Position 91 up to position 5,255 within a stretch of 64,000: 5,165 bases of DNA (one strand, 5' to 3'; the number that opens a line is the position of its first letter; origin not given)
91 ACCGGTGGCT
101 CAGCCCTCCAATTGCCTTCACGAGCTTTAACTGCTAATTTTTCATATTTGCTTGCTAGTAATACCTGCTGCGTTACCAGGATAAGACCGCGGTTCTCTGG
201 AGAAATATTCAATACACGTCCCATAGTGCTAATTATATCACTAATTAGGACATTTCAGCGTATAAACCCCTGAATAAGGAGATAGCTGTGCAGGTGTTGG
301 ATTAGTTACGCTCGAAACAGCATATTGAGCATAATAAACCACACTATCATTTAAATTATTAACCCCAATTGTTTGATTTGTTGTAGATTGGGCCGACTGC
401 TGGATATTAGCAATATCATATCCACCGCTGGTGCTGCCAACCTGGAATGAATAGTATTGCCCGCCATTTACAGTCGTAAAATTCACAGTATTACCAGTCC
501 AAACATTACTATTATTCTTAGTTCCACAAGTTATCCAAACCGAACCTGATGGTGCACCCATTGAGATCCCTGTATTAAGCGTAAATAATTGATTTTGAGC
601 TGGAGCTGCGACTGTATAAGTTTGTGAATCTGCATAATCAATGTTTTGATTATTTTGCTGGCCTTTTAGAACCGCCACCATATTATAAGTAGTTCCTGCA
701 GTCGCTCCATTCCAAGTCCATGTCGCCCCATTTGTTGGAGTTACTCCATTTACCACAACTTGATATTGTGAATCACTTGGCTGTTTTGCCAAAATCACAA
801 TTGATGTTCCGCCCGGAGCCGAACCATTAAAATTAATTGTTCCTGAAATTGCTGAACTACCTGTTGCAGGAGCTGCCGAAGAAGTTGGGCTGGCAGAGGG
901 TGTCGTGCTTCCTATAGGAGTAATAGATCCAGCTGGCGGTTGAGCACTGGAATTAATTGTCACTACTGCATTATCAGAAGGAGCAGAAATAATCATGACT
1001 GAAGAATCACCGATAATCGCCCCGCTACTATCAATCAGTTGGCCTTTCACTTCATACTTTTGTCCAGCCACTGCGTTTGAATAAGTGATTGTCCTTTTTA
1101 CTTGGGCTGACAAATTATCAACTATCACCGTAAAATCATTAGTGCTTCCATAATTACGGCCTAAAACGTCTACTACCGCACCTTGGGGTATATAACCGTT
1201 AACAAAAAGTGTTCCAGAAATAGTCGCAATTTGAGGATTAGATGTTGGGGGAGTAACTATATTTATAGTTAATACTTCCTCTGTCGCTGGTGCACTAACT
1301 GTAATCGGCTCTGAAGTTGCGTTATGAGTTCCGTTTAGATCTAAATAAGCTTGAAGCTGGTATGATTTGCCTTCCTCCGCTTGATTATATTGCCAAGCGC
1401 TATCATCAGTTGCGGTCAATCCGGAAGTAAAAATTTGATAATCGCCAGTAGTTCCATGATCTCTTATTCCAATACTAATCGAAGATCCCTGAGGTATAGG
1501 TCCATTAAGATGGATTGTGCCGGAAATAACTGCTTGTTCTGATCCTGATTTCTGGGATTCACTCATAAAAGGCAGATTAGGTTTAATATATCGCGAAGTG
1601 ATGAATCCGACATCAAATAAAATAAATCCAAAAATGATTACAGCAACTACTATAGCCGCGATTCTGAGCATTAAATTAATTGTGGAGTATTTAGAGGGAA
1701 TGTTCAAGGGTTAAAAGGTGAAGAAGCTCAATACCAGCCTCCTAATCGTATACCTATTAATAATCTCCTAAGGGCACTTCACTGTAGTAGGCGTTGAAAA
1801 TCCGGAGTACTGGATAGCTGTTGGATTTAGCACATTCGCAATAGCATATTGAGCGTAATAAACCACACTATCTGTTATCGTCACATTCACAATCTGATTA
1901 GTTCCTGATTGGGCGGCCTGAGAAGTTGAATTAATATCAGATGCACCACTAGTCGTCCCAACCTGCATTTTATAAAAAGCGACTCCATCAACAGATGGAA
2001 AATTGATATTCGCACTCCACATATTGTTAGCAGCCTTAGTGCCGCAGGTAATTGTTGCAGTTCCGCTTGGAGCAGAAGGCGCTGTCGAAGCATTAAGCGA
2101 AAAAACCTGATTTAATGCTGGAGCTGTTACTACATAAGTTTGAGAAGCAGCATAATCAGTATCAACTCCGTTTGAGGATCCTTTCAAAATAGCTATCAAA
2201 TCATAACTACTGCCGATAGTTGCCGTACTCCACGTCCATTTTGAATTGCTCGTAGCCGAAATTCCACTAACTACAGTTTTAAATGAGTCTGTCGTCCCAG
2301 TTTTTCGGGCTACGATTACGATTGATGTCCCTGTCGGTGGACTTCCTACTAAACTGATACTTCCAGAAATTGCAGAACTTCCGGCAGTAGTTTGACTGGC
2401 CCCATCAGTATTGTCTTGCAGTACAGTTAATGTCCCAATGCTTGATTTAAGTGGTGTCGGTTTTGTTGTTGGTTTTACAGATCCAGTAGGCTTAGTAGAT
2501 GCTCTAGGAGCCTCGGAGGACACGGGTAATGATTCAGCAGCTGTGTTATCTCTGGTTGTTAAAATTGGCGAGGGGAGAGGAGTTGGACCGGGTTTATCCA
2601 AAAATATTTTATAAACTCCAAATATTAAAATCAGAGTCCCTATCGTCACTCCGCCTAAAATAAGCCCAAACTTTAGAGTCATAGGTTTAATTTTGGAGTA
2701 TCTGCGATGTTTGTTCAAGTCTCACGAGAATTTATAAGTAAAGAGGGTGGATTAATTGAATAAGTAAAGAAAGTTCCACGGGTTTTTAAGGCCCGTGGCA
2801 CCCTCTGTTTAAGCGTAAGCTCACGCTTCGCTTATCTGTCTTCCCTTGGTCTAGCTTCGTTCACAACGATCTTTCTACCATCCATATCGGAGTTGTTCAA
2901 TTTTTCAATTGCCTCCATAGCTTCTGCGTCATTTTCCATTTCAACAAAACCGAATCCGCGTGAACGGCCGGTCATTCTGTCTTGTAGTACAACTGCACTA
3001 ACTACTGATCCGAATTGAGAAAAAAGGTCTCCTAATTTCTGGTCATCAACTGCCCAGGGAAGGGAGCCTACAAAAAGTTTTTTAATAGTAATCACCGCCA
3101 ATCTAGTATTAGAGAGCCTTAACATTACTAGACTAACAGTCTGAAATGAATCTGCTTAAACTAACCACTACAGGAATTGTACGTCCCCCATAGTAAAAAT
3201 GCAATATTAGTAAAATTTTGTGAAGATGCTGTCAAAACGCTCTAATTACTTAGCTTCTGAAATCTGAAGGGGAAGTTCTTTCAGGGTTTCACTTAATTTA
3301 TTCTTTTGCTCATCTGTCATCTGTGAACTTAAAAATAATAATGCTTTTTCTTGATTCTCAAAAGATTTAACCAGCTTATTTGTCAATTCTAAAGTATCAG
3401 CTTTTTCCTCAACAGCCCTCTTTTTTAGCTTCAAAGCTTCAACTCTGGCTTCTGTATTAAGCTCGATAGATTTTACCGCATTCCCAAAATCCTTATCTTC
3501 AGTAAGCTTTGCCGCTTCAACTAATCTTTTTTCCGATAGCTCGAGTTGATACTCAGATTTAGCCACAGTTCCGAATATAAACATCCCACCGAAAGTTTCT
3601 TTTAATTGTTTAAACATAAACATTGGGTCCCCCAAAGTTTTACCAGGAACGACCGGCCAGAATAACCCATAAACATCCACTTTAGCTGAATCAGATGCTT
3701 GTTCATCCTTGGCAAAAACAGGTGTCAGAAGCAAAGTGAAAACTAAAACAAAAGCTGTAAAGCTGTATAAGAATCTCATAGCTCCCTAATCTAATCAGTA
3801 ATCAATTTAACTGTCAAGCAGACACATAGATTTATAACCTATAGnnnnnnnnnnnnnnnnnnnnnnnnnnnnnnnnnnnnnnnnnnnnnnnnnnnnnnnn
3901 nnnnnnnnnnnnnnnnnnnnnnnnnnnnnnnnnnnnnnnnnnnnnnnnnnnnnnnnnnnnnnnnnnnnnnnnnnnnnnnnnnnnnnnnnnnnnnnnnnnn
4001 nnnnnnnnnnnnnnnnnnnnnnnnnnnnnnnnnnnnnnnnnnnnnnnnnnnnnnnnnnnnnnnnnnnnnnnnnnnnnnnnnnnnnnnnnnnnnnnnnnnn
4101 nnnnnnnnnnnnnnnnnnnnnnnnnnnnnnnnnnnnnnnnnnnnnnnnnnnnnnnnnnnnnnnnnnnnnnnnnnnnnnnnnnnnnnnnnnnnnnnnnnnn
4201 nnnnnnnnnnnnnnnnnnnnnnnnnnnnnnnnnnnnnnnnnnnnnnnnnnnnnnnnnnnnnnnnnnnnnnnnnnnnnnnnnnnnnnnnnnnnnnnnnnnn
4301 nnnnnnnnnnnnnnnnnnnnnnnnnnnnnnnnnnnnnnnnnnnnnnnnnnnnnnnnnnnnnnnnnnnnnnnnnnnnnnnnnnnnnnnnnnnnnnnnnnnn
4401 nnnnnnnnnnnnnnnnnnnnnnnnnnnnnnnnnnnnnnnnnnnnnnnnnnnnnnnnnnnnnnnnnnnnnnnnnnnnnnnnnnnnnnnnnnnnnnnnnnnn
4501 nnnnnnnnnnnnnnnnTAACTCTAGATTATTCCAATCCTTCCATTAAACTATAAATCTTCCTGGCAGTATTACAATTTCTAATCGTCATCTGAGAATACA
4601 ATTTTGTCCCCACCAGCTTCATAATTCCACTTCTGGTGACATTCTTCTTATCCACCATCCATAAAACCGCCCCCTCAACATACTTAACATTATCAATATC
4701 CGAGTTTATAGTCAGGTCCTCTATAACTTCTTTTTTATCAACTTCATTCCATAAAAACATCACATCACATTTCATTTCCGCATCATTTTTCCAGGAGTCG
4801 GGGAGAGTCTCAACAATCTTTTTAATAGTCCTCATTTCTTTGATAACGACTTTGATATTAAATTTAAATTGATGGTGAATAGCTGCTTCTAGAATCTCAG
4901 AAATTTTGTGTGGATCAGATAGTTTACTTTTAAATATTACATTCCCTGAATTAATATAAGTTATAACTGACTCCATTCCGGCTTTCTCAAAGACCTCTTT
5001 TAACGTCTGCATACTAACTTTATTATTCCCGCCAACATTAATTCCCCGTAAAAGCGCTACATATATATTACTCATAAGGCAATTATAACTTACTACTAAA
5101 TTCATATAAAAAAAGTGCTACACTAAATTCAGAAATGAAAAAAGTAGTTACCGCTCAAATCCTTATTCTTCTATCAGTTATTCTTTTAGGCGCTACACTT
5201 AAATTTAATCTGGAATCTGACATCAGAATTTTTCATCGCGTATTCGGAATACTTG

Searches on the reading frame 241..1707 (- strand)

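Call 96: search_protein_families(library=pfam, proteins=[window:241-1707:-], max_evalue=0.001)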
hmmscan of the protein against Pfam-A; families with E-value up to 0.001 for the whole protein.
window:241-1707:- (488 aa): 1 family
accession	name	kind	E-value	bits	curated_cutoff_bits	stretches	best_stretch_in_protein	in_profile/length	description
PF18202.7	TQ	-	0.00016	22.5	23.8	0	194-235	16-57/127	T-Q ester bond containing domain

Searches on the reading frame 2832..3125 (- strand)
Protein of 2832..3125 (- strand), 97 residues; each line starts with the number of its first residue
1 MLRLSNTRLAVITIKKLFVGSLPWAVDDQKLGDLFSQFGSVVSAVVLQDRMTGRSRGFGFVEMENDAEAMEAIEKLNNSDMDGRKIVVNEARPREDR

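Call 96: search_protein_families(library=pfam, proteins=[window:2832-3125:-], max_evalue=0.001)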
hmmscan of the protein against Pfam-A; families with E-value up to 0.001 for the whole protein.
window:2832-3125:- (97 aa): 2 families
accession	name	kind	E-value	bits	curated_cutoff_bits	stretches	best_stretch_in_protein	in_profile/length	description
PF00076.28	RRM_1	-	8.4e-22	77.3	20.7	1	17-86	1-69/70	RNA recognition motif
PF16367.11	RRM_7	-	0.00014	22.2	27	1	15-51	2-38/94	RNA recognition motif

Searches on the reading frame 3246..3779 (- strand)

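Call 96: search_protein_families(library=pfam, proteins=[window:3246-3779:-], max_evalue=0.001)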
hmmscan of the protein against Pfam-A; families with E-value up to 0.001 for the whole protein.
window:3246-3779:- (177 aa): 1 family
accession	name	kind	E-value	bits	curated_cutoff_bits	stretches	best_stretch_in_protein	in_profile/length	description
PF18915.5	DUF5667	-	0.00054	20.8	27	0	50-131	5-77/99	Domain of unknown function (DUF5667)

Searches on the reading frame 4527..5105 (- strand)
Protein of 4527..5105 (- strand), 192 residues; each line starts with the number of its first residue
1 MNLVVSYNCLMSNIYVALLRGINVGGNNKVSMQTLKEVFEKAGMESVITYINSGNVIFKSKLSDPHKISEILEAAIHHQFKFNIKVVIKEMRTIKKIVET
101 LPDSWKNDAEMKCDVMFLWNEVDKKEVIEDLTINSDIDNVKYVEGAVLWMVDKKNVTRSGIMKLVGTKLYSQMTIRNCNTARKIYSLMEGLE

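Call 75: find_homologous_proteins(query=window:4527-5105:-)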
Query window:4527-5105:- (192 aa): 7830 proteins with E <= 0.001 among 7969 candidates; the best 120 are listed.
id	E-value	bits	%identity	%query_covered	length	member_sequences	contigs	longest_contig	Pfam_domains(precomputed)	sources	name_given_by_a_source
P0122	2.5e-119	413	100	100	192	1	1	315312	PF08002.17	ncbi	-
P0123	2.7e-67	244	65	92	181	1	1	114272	PF08002.17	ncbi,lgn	-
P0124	3.0e-67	244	42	93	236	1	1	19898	PF08002.17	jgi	-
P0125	3.9e-67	243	65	91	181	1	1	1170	PF08002.17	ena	-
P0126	9.9e-67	242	62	91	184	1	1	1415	PF08002.17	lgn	-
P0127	2.2e-66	241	60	93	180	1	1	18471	PF08002.17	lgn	-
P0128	2.3e-66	241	64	91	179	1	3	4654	PF08002.17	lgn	-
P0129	4.3e-66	240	62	98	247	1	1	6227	PF08002.17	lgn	-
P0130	6.2e-66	239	60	92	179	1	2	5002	PF08002.17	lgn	-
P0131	8.5e-66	239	62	92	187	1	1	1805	PF08002.17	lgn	-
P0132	8.9e-66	239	63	91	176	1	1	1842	PF08002.17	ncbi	-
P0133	9.4e-66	239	62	91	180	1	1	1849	PF08002.17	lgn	-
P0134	2.0e-65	238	59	97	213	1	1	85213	PF08002.17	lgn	-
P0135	3.3e-65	237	61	92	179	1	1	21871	PF08002.17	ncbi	-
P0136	4.3e-65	237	60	92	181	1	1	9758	PF08002.17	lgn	-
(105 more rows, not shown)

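Call 76: find_encoding_contigs(protein=P0123, flank=10000, max_places=2)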
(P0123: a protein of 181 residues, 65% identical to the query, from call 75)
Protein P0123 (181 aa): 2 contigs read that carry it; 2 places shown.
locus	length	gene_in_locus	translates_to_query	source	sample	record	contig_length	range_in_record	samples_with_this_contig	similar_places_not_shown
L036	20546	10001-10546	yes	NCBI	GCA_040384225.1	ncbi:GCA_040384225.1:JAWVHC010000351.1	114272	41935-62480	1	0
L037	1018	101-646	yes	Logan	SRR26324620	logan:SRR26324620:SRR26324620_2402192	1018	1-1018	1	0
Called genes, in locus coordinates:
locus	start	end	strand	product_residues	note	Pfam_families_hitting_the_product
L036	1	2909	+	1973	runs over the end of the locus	PF01436:NHL (faint), PF01731:Arylesterase (faint), PF08450:SGL (faint), PF05345:He_PIG, PF02518:HATPase_c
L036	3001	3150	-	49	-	-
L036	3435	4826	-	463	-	PF00709:Adenylsucc_synt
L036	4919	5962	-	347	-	-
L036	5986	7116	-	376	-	-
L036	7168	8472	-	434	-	PF17767:NAPRTase_N, PF04095:NAPRTase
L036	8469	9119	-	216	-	PF00857:Isochorismatase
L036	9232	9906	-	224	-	PF00293:NUDIX, PF19368:WHD_AraR, PF21906:WHD_NrtR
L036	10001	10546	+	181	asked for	PF08002:DUF1697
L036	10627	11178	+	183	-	-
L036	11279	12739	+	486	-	PF00266:Aminotran_5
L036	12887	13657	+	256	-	-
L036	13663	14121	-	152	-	-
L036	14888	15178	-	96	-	-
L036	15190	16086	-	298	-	PF04203:Sortase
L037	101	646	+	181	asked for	PF08002:DUF1697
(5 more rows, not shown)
